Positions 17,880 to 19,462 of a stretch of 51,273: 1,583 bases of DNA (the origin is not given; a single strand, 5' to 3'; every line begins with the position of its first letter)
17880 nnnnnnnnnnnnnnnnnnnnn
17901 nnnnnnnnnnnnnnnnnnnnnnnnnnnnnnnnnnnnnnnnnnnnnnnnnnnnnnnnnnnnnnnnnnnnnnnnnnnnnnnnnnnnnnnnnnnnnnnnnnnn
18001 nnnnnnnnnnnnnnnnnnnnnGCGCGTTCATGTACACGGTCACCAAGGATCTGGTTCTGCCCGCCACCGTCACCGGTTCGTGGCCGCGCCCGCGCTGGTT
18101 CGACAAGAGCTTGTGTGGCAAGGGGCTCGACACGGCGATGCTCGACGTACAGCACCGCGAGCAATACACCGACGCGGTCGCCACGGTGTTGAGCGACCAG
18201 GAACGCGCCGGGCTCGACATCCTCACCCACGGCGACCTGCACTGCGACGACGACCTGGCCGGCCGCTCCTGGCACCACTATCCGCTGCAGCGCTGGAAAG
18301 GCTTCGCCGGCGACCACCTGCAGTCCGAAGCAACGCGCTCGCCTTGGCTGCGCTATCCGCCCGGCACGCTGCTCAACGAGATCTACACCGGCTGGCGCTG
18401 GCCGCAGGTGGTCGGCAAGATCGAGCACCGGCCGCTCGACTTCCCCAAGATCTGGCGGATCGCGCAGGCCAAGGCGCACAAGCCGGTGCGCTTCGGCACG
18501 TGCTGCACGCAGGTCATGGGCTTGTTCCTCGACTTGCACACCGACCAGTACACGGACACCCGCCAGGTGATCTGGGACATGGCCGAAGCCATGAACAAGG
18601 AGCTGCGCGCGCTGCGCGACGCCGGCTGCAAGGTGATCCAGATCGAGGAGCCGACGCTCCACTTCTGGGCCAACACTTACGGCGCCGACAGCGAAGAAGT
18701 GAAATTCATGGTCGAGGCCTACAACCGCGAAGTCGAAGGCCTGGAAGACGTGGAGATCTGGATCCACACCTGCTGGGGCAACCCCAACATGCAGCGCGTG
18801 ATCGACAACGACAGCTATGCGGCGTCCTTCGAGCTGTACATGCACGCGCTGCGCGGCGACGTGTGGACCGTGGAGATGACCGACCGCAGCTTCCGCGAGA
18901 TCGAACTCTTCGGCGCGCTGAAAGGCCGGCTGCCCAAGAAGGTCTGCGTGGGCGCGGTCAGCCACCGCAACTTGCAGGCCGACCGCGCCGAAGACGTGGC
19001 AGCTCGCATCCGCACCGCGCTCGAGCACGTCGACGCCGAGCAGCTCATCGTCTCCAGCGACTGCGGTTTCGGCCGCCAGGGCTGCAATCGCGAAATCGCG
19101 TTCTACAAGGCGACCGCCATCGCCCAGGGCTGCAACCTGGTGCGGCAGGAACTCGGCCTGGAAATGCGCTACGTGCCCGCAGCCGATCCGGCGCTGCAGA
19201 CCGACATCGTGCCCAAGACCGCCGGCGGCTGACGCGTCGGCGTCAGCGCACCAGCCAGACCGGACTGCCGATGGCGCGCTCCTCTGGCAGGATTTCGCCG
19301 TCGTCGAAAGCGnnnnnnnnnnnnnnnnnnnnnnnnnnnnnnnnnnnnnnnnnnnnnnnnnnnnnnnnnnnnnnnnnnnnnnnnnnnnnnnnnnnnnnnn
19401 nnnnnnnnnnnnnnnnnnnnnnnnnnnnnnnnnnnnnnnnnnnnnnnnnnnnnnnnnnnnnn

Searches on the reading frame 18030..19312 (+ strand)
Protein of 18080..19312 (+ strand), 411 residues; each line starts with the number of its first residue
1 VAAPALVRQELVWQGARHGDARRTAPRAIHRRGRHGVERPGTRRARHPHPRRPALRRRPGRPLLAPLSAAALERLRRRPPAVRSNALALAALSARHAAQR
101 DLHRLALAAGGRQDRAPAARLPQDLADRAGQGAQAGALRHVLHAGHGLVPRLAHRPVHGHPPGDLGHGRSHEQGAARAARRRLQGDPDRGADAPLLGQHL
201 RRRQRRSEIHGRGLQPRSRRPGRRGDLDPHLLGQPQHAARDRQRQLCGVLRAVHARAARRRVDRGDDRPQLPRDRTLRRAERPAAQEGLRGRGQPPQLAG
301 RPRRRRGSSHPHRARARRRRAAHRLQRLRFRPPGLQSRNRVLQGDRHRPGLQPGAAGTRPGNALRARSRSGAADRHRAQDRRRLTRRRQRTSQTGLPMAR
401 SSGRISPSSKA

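Call 87: search_protein_families(library=pfam, proteins=[window:18080-19312:+], max_evalue=0.00001)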
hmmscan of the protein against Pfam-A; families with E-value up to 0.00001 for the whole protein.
window:18080-19312:+ (411 aa): 0 families

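Call 89: search_protein_families(library=pfam, proteins=[window:18030-19229:+], max_evalue=0.00001)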
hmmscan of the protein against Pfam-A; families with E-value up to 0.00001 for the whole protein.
window:18030-19229:+ (400 aa): 1 family
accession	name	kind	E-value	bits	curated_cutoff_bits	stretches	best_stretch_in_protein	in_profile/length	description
PF01717.24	Meth_synt_2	-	1.1e-20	74.6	21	1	176-351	144-307/324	Cobalamin-independent synthase, Catalytic domain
